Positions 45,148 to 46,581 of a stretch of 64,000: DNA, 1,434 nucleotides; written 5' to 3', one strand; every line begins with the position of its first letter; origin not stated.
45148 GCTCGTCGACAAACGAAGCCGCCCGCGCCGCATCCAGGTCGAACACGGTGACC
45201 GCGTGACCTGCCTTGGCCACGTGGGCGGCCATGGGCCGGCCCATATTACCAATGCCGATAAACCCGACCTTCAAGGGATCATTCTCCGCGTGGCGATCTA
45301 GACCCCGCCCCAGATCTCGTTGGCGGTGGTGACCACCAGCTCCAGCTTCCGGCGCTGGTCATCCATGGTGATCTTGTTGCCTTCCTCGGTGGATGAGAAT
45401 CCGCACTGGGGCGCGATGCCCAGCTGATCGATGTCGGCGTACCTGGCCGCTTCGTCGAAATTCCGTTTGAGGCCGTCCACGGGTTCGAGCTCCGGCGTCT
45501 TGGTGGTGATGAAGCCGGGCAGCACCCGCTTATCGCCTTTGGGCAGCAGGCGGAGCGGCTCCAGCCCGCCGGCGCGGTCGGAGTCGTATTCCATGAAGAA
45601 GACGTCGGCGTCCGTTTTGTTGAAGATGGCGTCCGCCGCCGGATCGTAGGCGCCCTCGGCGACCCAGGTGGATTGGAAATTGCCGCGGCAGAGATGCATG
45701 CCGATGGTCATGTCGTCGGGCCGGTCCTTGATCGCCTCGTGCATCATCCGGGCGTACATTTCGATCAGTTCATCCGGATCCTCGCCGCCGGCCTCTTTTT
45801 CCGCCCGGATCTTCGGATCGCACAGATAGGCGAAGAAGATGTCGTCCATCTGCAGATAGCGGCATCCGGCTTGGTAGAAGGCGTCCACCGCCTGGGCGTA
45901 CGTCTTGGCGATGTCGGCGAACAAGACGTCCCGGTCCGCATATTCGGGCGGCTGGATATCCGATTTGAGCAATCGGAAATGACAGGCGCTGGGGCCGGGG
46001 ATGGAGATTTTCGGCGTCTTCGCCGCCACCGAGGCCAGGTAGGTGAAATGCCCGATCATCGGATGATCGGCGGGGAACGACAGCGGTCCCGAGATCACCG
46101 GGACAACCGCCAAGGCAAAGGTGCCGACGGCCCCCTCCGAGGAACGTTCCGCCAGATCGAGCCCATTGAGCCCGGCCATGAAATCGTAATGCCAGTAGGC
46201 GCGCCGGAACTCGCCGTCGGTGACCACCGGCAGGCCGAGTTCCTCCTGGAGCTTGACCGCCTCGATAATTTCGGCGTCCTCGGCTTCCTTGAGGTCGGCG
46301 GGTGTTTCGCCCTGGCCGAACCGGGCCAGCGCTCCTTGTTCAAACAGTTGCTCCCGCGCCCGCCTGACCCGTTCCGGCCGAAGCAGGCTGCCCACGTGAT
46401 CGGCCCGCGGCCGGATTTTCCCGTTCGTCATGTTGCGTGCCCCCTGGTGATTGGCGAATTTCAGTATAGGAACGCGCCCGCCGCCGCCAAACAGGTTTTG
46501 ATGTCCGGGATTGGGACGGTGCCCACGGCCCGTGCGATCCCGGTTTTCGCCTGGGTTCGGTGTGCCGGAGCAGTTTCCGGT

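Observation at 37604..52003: TRAP-transporter island with four single-domain MetE-like (putative Zn alkyltransferase) paralogs and no regulator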

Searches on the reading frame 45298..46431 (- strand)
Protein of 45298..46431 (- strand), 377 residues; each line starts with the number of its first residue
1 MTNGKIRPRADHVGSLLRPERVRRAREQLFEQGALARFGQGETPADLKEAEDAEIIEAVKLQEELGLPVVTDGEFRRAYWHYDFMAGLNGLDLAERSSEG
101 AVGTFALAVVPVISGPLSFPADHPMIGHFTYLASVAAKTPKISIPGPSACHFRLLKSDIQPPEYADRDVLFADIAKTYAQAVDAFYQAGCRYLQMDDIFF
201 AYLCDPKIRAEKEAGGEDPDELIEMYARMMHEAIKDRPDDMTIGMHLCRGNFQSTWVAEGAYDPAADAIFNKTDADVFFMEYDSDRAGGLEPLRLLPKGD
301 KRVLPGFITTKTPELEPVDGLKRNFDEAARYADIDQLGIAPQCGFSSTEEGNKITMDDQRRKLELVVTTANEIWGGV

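Call 4: search_protein_families(library=pfam, proteins=[window:45298-46431:-], max_evalue=0.01)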
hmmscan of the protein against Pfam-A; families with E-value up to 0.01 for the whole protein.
window:45298-46431:- (377 aa): 1 family
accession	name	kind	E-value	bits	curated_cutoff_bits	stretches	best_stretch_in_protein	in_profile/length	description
PF01717.24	Meth_synt_2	-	4.9e-16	59.3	21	1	45-349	30-307/324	Cobalamin-independent synthase, Catalytic domain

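Call 5: search_protein_families(library=ncbifam, proteins=[window:45298-46431:-], max_evalue=0.01)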
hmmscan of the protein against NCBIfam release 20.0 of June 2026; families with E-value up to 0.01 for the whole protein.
window:45298-46431:- (377 aa): 7 families
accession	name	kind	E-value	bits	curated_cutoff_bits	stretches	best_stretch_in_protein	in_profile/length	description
NF005085.0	PRK06520.1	subfamily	6.2e-123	410.5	313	1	5-374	5-368/368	5-methyltetrahydropteroyltriglutamate--homocysteine S-methyltransferase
NF004875.0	PRK06233.1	equivalog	4.5e-87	292.3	576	1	4-374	6-372/373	vitamin B12 independent methionine synthase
NF003317.0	PRK04326.1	equivalog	3e-14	52.9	406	1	13-348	14-303/340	methionine synthase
NF006589.0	PRK09121.1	equivalog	5.1e-09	35.6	392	1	46-201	35-183/342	methionine synthase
TIGR01371.1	met_syn_B12ind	equivalog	1.1e-07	31.4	929.95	1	14-347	432-731/754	5-methyltetrahydropteroyltriglutamate--homocysteine S-methyltransferase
NF002119.0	PRK00957.1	equivalog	1.8e-07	30.7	258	0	271-349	209-286/306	methionine synthase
NF003556.0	PRK05222.1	equivalog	1.5e-06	27.4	541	1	43-349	447-726/750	5-methyltetrahydropteroyltriglutamate--homocysteine S-methyltransferase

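Call 36: search_dna_similar(query=window:45298-46431:-, collection=plasmids, mode=protein, max_rows=40)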
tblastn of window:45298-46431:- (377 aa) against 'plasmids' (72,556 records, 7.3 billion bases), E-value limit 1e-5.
Records with a match: 121; places in all: 128; records where one place covers at least 80% of the query: 111.
Best place of each record, by identity: 60-80% 2; <60% 119.
By first word of the organism name: Klebsiella 31; Priestia 19; Lactiplantibacillus 13; Pediococcus 10; Rhodovulum 4; Moraxella 4; Clostridium 4; Ralstonia 4; Paracoccus 3; Pseudoalteromonas 3; and 22 more.
By predicted mobility (MOB-suite, as given by PLSDB): non-mobilizable 61; mobilizable 38; conjugative 22.
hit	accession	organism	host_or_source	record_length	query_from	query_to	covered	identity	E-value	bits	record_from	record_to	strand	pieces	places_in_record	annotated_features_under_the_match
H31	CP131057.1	Hyphomicrobiales bacterium UR115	tomato,bacteria,rhizosphere soil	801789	9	375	97%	67.6%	3e-165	519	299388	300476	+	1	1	none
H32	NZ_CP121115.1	Roseinatronobacter sp. S2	cell culture,Alkaline Spring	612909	9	375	97%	62.3%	2e-142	453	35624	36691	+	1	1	5-methyltetrahydropteroyltriglutamate-- homocysteine ...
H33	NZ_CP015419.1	Rhodovulum sulfidophilum DSM 1374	cell culture,marine mud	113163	8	375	98%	58.2%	7e-136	434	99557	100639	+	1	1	5-methyltetrahydropteroyltriglutamate-- homocysteine ...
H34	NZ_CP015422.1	Rhodovulum sulfidophilum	cell culture,laboratory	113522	8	375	98%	58.2%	7e-136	434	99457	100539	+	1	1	5-methyltetrahydropteroyltriglutamate-- homocysteine ...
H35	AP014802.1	Rhodovulum sulfidophilum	-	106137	8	375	98%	57.6%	1e-134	431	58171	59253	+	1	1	methionine synthase, vitamin-B12 independent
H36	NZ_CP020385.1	Rhodovulum sp. MB263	cell culture,mud flat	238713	8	375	98%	56.6%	2e-129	416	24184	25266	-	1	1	5-methyltetrahydropteroyltriglutamate-- homocysteine ...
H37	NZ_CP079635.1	Klebsiella pneumoniae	Homo sapiens,Pus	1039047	9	374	97%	45.7%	2e-99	330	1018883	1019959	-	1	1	none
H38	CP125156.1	Klebsiella pneumoniae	-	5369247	9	374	97%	45.7%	2e-99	330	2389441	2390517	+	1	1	cobalamin-independent methionine synthase II family protein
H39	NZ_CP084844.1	Klebsiella pneumoniae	Water,Whole organism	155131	9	374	97%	45.4%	2e-98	327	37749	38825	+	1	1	cobalamin-independent methionine synthase II family protein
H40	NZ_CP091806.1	Klebsiella quasipneumoniae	Homo sapiens,anal swab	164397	9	374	97%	45.4%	2e-98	327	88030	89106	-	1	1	cobalamin-independent methionine synthase II family protein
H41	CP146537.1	Klebsiella quasipneumoniae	Hospital Wastewater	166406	9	374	97%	45.4%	2e-98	327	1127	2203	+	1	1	cobalamin-independent methionine synthase II family protein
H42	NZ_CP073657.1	Klebsiella quasipneumoniae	Homo sapiens,mixed culture,blood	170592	9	374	97%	45.4%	2e-98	327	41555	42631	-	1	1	cobalamin-independent methionine synthase II family protein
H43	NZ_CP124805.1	Klebsiella variicola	Homo sapiens,Human gut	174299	9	374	97%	45.4%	2e-98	327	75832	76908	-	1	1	cobalamin-independent methionine synthase II family protein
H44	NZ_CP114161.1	Klebsiella quasipneumoniae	Homo sapiens,urine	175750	9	374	97%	45.4%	2e-98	327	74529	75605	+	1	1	cobalamin-independent methionine synthase II family protein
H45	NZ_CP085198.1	Klebsiella quasipneumoniae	Children,cell culture,BALF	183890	9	374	97%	45.4%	2e-98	327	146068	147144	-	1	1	cobalamin-independent methionine synthase II family protein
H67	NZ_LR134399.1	Listeria monocytogenes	Homo sapiens,Vein blood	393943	10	375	97%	43.3%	5e-89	300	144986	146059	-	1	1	5-methyltetrahydropteroyltriglutamate-- homocysteine ...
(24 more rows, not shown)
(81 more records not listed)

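Call 37: get_annotated_region(hit=H32, flank=10000)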
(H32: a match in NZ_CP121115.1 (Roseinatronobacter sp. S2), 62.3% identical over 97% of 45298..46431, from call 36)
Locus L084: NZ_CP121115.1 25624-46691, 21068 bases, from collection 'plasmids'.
description: Roseinatronobacter sp. S2 plasmid unnamed2, complete sequence
organism: Roseinatronobacter sp. S2 (NCBI taxid 3035471)
taxonomy: Bacteria; Pseudomonadota; Alphaproteobacteria; Rhodobacterales; Paracoccaceae; Roseinatronobacter; Roseinatronobacter sp. S2
host: -; source: cell culture,Alkaline Spring; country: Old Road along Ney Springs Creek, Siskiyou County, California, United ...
typing (MOB-suite, as given by PLSDB): non-mobilizable
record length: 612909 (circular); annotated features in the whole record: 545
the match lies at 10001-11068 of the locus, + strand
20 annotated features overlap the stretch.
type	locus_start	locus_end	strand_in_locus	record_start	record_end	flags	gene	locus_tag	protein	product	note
CDS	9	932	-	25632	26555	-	-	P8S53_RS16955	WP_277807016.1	amidohydrolase family protein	-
CDS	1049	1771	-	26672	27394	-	-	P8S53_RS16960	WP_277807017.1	GntR family transcriptional regulator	-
CDS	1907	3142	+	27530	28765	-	-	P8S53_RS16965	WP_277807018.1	CoA transferase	-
CDS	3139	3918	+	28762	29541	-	-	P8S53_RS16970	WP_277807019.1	enoyl-CoA hydratase/isomerase family protein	-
CDS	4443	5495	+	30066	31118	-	-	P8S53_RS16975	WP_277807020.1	TRAP transporter substrate-binding protein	-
CDS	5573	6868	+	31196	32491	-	-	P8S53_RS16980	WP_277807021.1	TRAP transporter large permease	GO:0008643 - carbohydrate transport [Evidence IEA]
CDS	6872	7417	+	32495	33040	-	-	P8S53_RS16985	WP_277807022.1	TRAP transporter small permease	-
CDS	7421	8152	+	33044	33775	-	-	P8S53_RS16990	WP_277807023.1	GntR family transcriptional regulator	-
CDS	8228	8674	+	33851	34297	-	rpiB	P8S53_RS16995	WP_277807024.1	ribose 5-phosphate isomerase B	GO:0009052 - pentose-phosphate shunt, non-oxidative branch [Evidence IEA]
CDS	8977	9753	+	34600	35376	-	-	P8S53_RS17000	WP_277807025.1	transglutaminase family protein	-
CDS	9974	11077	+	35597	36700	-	-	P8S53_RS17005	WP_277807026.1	5-methyltetrahydropteroyltriglutamate-- homocysteine S-methyltransferase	GO:0009086 - methionine biosynthetic process [Evidence IEA]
CDS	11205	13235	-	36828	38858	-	-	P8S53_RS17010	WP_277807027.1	OmpA family protein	-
CDS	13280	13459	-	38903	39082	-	-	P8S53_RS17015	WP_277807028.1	hypothetical protein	-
CDS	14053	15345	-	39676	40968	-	-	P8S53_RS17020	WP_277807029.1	phospholipase D-like domain-containing protein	-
CDS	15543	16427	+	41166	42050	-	-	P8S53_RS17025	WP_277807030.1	DUF1932 domain-containing protein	-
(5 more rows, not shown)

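Call 38: get_annotated_region(hit=H33, flank=10000)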
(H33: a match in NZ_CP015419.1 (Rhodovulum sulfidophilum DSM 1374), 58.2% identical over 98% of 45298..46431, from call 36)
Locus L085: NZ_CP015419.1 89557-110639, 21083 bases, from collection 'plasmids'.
description: Rhodovulum sulfidophilum DSM 1374 plasmid unnamed1, complete sequence
organism: Rhodovulum sulfidophilum DSM 1374 (NCBI taxid 1188256)
taxonomy: Bacteria; Pseudomonadota; Alphaproteobacteria; Rhodobacterales; Paracoccaceae; Rhodovulum; Rhodovulum sulfidophilum; Rhodovulum sulfidophilum DSM 1374
host: -; source: cell culture,marine mud; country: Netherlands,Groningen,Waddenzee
typing (MOB-suite, as given by PLSDB): non-mobilizable; replicon rep_cluster_565
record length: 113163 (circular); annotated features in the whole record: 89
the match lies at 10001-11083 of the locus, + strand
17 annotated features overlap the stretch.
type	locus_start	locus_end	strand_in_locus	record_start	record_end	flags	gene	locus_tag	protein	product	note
CDS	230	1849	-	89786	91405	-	-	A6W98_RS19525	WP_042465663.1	isocitrate lyase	GO:0019752 - carboxylic acid metabolic process [Evidence IEA]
CDS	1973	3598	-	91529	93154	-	aceB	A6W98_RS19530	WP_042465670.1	malate synthase A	GO:0006099 - tricarboxylic acid cycle [Evidence IEA]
CDS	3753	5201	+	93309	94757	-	-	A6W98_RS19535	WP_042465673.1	helix-turn-helix transcriptional regulator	-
CDS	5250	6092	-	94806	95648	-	-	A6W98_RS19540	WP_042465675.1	metal ABC transporter permease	GO:0030001 - metal ion transport [Evidence IEA]; GO:0055085 - transmembrane transport [Evidence IEA]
CDS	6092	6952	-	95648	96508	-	-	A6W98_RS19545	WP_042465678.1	metal ABC transporter permease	GO:0030001 - metal ion transport [Evidence IEA]; GO:0055085 - transmembrane transport [Evidence IEA]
CDS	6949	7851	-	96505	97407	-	-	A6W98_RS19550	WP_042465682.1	manganese/iron ABC transporter ATP-binding protein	-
CDS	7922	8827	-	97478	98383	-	-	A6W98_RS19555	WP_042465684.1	metal ABC transporter substrate-binding protein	GO:0030001 - metal ion transport [Evidence IEA]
CDS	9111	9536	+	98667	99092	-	-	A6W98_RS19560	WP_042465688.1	Fur family transcriptional regulator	GO:0006355 - regulation of DNA-templated transcription [Evidence IEA]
CDS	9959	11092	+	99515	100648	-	-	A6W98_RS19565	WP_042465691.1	5-methyltetrahydropteroyltriglutamate-- homocysteine S-methyltransferase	GO:0009086 - methionine biosynthetic process [Evidence IEA]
CDS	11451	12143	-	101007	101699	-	-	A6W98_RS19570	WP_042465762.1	Crp/Fnr family transcriptional regulator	GO:0006355 - regulation of DNA-templated transcription [Evidence IEA]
CDS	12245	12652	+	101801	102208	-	-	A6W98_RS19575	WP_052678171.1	hypothetical protein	-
CDS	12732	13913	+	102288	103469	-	-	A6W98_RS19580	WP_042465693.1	NnrS family protein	-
CDS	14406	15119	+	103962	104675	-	-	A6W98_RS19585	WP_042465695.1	ATP-binding cassette domain-containing protein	-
CDS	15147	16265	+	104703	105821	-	-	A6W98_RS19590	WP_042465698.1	SufD family Fe-S cluster assembly protein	-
CDS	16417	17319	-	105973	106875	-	-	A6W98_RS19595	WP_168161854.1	ABC transporter substrate-binding protein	-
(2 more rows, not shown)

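Call 54: get_annotated_region(hit=H67, flank=4000)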
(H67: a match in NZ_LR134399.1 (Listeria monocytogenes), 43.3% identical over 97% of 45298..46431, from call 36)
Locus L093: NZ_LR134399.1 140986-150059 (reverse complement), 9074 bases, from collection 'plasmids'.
description: Listeria monocytogenes strain NCTC7974 plasmid 2, complete sequence
organism: Listeria monocytogenes (NCBI taxid 1639)
taxonomy: Bacteria; Bacillota; Bacilli; Bacillales; Listeriaceae; Listeria; Listeria monocytogenes
host: -; source: Homo sapiens,Vein blood; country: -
typing (MOB-suite, as given by PLSDB): non-mobilizable
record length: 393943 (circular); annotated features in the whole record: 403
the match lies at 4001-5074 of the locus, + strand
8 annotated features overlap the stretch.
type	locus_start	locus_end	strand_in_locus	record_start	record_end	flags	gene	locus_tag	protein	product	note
CDS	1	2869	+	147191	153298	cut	-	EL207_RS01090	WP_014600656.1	bacterial Ig-like domain-containing protein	-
CDS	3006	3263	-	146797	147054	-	-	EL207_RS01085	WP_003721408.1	DUF1294 domain-containing protein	-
CDS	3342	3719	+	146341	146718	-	-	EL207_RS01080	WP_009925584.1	RidA family protein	-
CDS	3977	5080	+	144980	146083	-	-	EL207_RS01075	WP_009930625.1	5-methyltetrahydropteroyltriglutamate-- homocysteine S-methyltransferase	GO:0009086 - methionine biosynthetic process [Evidence IEA]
CDS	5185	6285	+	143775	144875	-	uvrC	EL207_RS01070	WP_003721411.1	excinuclease ABC subunit UvrC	GO:0006289 - nucleotide-excision repair [Evidence IEA]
CDS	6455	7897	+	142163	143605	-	-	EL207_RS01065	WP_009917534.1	amino acid ABC transporter substrate-binding protein/permease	-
CDS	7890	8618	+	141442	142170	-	-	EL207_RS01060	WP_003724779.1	amino acid ABC transporter ATP-binding protein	-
CDS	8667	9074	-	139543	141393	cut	-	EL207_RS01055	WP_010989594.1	amidase family protein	-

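Call 55: get_annotated_region(hit=H39, flank=6000)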
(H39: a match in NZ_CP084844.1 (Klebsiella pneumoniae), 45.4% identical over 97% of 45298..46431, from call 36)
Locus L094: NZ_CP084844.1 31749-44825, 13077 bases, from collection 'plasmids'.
description: Klebsiella pneumoniae strain SB611 plasmid pKp_SB611_1, complete sequence
organism: Klebsiella pneumoniae (NCBI taxid 573)
taxonomy: Bacteria; Pseudomonadota; Gammaproteobacteria; Enterobacterales; Enterobacteriaceae; Klebsiella; Klebsiella pneumoniae
host: -; source: Water,Whole organism; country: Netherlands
typing (MOB-suite, as given by PLSDB): non-mobilizable; replicon IncFIB,IncFII,rep_cluster_2183
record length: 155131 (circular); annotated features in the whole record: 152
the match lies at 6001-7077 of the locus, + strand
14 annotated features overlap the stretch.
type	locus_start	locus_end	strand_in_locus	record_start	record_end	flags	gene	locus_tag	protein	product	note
CDS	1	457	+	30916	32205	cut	arsB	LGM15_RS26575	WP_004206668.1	arsenite efflux transporter membrane subunit ArsB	-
predicted_resistance_gene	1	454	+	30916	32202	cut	arsB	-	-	arsenite efflux transporter membrane subunit ArsB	predicted by amrfinderplus; class ARSENIC; identity 98.83%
CDS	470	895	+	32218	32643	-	arsC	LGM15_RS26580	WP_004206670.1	glutaredoxin-dependent arsenate reductase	-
predicted_resistance_gene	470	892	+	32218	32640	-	arsC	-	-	glutaredoxin-dependent arsenate reductase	predicted by amrfinderplus; class ARSENIC; identity 98.58%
CDS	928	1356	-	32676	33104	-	-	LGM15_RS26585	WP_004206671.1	GNAT family N-acetyltransferase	-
CDS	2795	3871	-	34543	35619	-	-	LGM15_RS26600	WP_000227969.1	IS110 family transposase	-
CDS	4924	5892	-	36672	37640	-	-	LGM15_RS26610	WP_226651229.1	IS5 family transposase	-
CDS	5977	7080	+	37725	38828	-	-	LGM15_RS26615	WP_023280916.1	cobalamin-independent methionine synthase II family protein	-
CDS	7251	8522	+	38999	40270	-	urtA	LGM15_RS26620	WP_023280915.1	urea ABC transporter substrate-binding protein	GO:0015840 - urea transport [Evidence IEA]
CDS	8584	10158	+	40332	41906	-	urtB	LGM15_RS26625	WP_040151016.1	urea ABC transporter permease subunit UrtB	GO:0015840 - urea transport [Evidence IEA]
CDS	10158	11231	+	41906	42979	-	urtC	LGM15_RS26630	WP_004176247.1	urea ABC transporter permease subunit UrtC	GO:0015840 - urea transport [Evidence IEA]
CDS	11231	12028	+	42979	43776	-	urtD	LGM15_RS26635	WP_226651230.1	urea ABC transporter ATP-binding protein UrtD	GO:0015840 - urea transport [Evidence IEA]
CDS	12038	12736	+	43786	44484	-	urtE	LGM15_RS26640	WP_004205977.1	urea ABC transporter ATP-binding subunit UrtE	GO:0015840 - urea transport [Evidence IEA]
CDS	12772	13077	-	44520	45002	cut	-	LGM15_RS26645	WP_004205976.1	helix-turn-helix domain-containing protein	-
